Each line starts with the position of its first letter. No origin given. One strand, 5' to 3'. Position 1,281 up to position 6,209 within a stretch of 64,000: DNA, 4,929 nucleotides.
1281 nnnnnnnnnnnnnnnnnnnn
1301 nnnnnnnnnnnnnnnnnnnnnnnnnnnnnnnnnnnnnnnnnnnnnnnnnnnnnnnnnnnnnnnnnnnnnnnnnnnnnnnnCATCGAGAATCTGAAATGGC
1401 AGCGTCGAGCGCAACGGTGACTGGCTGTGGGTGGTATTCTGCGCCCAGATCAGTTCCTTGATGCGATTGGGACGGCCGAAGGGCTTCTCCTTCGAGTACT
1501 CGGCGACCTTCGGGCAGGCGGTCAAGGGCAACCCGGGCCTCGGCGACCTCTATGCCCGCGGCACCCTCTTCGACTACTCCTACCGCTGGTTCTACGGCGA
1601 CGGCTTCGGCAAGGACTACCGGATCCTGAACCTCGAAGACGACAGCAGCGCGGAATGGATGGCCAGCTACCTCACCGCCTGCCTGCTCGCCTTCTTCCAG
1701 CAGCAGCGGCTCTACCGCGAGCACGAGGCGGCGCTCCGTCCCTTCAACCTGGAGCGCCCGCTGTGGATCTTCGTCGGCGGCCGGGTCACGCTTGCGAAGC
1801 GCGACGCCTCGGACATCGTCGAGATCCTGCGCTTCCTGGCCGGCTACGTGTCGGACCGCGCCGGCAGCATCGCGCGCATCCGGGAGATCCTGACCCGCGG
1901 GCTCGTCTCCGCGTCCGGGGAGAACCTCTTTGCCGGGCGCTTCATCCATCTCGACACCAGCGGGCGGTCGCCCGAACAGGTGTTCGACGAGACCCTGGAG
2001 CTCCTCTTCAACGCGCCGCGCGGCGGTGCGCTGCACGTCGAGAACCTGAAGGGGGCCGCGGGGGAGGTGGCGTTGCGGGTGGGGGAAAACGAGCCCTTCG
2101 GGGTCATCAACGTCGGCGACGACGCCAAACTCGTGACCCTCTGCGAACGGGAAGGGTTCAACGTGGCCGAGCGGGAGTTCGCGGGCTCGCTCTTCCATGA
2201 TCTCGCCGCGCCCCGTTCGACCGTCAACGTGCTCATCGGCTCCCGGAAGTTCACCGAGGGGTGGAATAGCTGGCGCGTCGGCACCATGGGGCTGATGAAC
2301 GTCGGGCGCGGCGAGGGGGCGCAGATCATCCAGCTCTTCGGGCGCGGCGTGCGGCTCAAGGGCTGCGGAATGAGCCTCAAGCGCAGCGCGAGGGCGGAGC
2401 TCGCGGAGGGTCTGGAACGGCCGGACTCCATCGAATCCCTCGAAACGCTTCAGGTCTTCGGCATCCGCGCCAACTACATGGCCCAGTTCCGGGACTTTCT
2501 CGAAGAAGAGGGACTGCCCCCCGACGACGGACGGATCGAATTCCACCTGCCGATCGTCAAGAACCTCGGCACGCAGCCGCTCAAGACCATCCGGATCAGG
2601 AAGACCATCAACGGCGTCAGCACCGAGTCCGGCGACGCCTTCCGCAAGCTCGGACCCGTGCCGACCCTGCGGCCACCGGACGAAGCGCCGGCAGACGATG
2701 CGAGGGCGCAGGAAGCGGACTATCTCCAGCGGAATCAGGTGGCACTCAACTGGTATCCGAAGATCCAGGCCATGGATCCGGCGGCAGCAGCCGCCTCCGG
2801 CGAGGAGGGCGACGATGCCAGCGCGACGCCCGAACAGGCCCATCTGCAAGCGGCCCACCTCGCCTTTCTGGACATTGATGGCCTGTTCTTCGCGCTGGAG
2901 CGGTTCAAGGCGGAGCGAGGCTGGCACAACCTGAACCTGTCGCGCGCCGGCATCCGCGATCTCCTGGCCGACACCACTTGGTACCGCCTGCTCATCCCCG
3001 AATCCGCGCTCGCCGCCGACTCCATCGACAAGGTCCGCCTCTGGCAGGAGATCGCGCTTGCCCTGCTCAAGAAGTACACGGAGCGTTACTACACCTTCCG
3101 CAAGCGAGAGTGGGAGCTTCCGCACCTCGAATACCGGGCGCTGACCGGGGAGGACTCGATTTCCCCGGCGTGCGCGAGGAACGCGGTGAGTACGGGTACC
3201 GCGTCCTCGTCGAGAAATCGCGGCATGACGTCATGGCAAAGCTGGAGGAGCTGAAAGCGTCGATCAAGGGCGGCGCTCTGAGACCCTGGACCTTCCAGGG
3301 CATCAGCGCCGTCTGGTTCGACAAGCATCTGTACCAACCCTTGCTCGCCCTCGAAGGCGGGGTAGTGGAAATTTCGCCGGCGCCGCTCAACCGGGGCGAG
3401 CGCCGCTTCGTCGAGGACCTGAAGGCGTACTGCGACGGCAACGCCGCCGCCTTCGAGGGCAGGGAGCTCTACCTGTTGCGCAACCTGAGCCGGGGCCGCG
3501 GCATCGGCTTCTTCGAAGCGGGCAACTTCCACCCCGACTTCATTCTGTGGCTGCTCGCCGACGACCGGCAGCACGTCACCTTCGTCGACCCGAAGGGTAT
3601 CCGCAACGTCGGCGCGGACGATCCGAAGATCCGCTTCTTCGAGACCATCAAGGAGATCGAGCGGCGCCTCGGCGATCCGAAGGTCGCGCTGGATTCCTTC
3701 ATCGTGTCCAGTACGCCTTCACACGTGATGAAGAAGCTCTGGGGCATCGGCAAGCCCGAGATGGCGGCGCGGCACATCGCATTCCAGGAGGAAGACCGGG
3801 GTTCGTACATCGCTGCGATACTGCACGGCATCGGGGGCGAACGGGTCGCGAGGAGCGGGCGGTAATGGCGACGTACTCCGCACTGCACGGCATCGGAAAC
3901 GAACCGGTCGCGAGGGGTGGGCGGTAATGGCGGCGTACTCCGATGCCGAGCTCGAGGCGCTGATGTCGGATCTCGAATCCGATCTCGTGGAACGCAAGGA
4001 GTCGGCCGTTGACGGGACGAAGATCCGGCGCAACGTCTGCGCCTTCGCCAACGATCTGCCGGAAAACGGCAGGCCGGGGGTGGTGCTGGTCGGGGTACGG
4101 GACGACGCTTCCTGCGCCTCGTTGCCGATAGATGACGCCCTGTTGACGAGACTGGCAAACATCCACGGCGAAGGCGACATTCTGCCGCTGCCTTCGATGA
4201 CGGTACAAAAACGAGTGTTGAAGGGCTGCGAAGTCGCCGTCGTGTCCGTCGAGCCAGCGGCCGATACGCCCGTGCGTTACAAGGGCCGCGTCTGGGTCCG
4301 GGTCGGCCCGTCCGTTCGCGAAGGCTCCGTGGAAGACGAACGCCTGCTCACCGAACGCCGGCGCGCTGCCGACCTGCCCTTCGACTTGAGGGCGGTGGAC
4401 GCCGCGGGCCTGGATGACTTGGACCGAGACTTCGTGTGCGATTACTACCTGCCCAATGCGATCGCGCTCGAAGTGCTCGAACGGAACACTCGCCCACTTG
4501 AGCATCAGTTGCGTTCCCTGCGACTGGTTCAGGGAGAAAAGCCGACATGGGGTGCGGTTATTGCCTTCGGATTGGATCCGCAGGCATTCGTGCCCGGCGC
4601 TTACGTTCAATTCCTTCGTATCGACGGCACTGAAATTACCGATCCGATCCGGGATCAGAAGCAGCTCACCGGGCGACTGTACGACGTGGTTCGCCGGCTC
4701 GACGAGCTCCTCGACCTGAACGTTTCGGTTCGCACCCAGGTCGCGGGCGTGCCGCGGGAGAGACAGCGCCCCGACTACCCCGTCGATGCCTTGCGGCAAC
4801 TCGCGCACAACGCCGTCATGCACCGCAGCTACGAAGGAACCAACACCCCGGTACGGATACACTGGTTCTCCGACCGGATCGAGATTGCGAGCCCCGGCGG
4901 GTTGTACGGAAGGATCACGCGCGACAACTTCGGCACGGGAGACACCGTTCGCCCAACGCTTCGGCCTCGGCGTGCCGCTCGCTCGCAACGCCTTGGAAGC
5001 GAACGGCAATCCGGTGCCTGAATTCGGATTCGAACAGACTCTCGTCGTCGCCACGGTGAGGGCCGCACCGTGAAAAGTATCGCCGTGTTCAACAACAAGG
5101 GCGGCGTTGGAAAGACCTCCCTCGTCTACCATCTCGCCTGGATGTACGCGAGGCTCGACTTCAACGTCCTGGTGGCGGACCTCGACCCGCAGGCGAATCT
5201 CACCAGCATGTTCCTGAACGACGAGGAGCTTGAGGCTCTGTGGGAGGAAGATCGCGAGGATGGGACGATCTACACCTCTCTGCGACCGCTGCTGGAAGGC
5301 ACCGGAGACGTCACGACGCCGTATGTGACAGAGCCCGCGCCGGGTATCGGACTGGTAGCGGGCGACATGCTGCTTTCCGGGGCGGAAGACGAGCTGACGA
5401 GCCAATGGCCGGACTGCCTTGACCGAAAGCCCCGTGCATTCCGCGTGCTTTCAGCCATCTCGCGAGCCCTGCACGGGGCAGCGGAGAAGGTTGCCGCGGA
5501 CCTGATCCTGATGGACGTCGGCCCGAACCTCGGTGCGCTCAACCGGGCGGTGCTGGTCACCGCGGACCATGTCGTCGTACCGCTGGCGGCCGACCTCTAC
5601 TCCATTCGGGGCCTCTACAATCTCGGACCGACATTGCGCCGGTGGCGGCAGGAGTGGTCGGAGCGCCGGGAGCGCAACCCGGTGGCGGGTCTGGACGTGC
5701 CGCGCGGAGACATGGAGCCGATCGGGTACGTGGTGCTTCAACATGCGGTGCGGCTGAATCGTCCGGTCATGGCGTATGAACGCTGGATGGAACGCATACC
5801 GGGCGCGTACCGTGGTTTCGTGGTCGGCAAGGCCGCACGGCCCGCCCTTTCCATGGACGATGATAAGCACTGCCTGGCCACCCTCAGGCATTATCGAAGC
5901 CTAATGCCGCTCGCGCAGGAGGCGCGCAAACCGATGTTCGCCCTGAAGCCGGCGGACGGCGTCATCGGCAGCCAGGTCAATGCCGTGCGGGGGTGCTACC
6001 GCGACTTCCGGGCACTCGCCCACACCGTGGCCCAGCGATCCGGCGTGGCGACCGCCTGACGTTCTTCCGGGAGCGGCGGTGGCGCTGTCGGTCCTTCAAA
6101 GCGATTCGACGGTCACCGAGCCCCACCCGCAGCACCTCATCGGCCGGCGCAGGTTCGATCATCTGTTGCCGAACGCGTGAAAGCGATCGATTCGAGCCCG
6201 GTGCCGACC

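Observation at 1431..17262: AlbA_2/Schlafen-HATPase + ParA-like ATPase cassette present twice, each directly downstream of a different NTPase-nuclease module: candidate undescribed conflict/defence system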

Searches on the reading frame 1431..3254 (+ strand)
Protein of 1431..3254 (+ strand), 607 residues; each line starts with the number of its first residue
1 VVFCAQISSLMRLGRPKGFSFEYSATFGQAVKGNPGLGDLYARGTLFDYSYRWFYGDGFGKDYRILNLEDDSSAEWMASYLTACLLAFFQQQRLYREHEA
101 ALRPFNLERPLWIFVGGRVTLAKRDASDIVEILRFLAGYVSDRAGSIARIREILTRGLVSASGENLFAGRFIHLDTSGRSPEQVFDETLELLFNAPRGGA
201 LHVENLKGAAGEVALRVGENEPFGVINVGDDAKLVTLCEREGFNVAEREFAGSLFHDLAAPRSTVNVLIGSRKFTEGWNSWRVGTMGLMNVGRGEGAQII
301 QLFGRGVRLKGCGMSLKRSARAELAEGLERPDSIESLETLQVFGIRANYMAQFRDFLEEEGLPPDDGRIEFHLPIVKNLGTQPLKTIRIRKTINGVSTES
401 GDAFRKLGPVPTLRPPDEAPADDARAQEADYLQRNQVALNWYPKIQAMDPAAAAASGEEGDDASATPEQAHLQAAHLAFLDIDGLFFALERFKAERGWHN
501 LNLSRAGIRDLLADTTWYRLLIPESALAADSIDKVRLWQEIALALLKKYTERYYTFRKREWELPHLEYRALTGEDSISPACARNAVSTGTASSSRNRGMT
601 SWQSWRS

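Call 5: search_protein_families(library=pfam, proteins=[window:1431-3254:+], max_evalue=0.01)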
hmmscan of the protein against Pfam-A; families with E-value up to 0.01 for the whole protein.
window:1431-3254:+ (607 aa): 0 families

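Call 6: search_protein_families(library=padloc, proteins=[window:1431-3254:+], max_evalue=0.01)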
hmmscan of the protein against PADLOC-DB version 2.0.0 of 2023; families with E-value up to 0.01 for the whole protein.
window:1431-3254:+ (607 aa): 1 family
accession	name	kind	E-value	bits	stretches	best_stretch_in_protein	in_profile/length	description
PDLC03654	REase_III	-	1.7e-113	378.4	1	39-562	376-883/1154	Type III restriction enzyme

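Call 7: search_protein_families(library=ncbifam, proteins=[window:1431-3254:+], max_evalue=0.01)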
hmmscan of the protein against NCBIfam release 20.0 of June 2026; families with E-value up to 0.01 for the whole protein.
window:1431-3254:+ (607 aa): 0 families

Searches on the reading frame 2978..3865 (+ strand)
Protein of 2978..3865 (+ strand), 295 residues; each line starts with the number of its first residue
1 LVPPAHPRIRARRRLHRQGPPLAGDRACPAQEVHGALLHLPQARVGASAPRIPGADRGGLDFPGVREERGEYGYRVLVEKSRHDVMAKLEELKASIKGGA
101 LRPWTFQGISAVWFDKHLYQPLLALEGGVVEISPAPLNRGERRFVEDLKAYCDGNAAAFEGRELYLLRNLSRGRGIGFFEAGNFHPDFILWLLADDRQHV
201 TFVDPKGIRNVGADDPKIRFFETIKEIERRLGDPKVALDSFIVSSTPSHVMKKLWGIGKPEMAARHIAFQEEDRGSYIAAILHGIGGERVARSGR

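Call 5: search_protein_families(library=pfam, proteins=[window:2978-3865:+], max_evalue=0.01)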
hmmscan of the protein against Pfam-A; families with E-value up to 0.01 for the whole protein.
window:2978-3865:+ (295 aa): 0 families

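Call 6: search_protein_families(library=padloc, proteins=[window:2978-3865:+], max_evalue=0.01)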
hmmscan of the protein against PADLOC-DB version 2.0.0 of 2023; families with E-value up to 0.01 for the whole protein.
window:2978-3865:+ (295 aa): 1 family
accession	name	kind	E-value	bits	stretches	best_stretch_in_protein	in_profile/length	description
PDLC03654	REase_III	-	5.8e-30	101.8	1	87-279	918-1121/1154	Type III restriction enzyme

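Call 7: search_protein_families(library=ncbifam, proteins=[window:2978-3865:+], max_evalue=0.01)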
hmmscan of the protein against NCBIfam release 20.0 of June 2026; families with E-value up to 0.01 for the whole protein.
window:2978-3865:+ (295 aa): 0 families

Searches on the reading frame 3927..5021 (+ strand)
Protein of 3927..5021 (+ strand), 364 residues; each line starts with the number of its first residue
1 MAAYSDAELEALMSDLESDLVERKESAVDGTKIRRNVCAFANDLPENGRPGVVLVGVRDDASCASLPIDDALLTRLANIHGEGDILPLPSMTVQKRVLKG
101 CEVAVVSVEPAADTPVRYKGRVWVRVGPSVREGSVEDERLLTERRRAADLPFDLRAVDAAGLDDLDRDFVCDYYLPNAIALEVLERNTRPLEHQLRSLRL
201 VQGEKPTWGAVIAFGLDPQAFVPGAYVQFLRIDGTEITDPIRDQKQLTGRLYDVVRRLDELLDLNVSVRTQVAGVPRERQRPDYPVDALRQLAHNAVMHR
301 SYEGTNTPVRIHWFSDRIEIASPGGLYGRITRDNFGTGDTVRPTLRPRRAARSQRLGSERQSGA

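Call 5: search_protein_families(library=pfam, proteins=[window:3927-5021:+], max_evalue=0.01)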
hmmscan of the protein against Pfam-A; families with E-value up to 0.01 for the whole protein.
window:3927-5021:+ (364 aa): 2 families
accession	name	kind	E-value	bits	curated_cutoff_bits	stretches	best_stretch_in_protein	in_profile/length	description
PF04326.19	SLFN_AlbA_2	-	8.7e-12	46.1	25.3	1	17-131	1-115/118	Schlafen, AlbA_2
PF13749.12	HATPase_c_4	-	4.5e-06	27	26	1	307-338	2-33/89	Putative ATP-dependent DNA helicase recG C-terminal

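Call 6: search_protein_families(library=padloc, proteins=[window:3927-5021:+], max_evalue=0.01)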
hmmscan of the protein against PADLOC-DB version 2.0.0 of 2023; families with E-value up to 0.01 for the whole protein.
window:3927-5021:+ (364 aa): 3 families
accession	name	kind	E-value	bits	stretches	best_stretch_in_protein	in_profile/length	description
PDLC02402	Aga_SIR2-PNTD1-PNTD2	-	1.5e-14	51.1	1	142-332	301-489/876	Class I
PDLC02418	Aga_SIR2-Kinase-PNTD1-PNTD2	-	3.7e-07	26.7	1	239-332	277-367/756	Class I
PDLC02394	pAgo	-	2.1e-06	23.7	1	32-327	56-357/1121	-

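Call 7: search_protein_families(library=ncbifam, proteins=[window:3927-5021:+], max_evalue=0.01)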
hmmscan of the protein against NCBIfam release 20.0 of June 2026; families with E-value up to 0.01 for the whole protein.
window:3927-5021:+ (364 aa): 0 families

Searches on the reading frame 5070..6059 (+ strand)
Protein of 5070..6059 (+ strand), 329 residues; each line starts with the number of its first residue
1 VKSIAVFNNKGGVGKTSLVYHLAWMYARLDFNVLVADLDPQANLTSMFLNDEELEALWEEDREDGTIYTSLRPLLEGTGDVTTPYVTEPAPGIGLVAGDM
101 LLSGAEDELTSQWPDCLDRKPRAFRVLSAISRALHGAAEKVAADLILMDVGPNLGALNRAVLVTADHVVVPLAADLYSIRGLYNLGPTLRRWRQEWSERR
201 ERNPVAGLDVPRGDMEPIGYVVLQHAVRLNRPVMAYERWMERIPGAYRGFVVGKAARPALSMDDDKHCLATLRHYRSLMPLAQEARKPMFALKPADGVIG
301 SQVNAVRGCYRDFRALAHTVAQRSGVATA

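Call 5: search_protein_families(library=pfam, proteins=[window:5070-6059:+], max_evalue=0.01)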
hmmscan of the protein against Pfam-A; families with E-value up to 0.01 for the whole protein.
window:5070-6059:+ (329 aa): 6 families
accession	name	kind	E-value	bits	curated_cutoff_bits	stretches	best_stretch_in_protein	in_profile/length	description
PF13614.12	AAA_31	-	8.3e-28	97.9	27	1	1-195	1-170/177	AAA domain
PF01656.29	CbiA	-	1.6e-12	47.9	25.4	1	4-122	1-54/125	CobQ/CobB/MinD/ParA nucleotide binding domain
PF06564.18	CBP_BcsQ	-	5.1e-05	23.4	21.3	1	1-64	1-64/234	Cellulose biosynthesis protein BcsQ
PF02374.21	ArsA_ATPase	-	0.00017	21.3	24.3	1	5-50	4-49/305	Anion-transporting ATPase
PF09140.17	MipZ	-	0.00032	20.5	20.7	0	4-50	3-49/262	ATPase MipZ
PF10609.15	ParA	-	0.00034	20.6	27.1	1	3-39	5-41/246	NUBPL iron-transfer P-loop NTPase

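Call 6: search_protein_families(library=padloc, proteins=[window:5070-6059:+], max_evalue=0.01)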
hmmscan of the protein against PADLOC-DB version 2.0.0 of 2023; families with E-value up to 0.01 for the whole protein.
window:5070-6059:+ (329 aa): 1 family
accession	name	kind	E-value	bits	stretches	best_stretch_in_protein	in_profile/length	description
PDLC04559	PDC-M28B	-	1.5e-05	22.3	1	3-41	130-168/438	-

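Call 7: search_protein_families(library=ncbifam, proteins=[window:5070-6059:+], max_evalue=0.01)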
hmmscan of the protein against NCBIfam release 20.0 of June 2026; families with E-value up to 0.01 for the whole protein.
window:5070-6059:+ (329 aa): 16 families
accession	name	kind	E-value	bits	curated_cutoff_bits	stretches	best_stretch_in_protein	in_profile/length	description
NF041546.1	ParA_partition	equivalog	2.1e-16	60.1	180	2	4-46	2-44/203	ParA family partition ATPase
TIGR03453.1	partition_RepA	equivalog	4.6e-16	58.6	348.45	1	3-177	106-269/387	plasmid partitioning protein RepA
TIGR03371.1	cellulose_yhjQ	equivalog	1.1e-12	48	157.85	1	1-61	1-61/246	cellulose biosynthesis protein BcsQ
NF010443.0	PRK13869.1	subfamily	1.4e-09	37.3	446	1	2-179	122-288/405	plasmid-partitioning protein RepA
NF010259.0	PRK13705.1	equivalog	1.8e-07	30.5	725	1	4-179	109-271/388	plasmid-partitioning protein SopA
NF033200.1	F430_CfbC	exception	8.5e-06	25.3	402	1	2-95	1-92/260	Ni-sirohydrochlorin a,c-diamide reductive cyclase ATP-dependent reductase subunit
TIGR01287.1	nifH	equivalog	1.1e-05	24.9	394.35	1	3-95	2-94/275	nitrogenase iron protein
TIGR03815.1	CpaE_hom_Actino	equivalog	2.5e-05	23.6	154.45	0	3-42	113-152/340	septum site-determining protein Ssd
NF047398.1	AAA_KGGVGR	domain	6.6e-05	23.3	90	1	2-51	3-53/190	KGGVGR-motif variant AAA ATPase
NF041283.1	PrgP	equivalog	0.00012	21.5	400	1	4-170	5-151/297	ParA superfamily DNA segregation protein PrgP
NF007460.0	PRK10037.1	equivalog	0.00015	21.3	399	1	8-58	8-58/250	cellulose biosynthesis protein BcsQ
NF009702.0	PRK13231.1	equivalog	0.00023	20.4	427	1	1-95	2-92/264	nitrogenase reductase-like protein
NF009701.0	PRK13230.1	subfamily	0.0011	18.1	350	1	1-69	1-68/291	nitrogenase reductase-like protein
TIGR00345.1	GET3_arsA_TRC40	subfamily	0.0037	16.8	135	1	7-48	2-43/299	TRC40/GET3/ArsA family transport-energizing ATPase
TIGR04291.1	arsen_driv_ArsA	equivalog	0.0041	15.9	650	1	7-48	8-366/565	arsenical pump-driving ATPase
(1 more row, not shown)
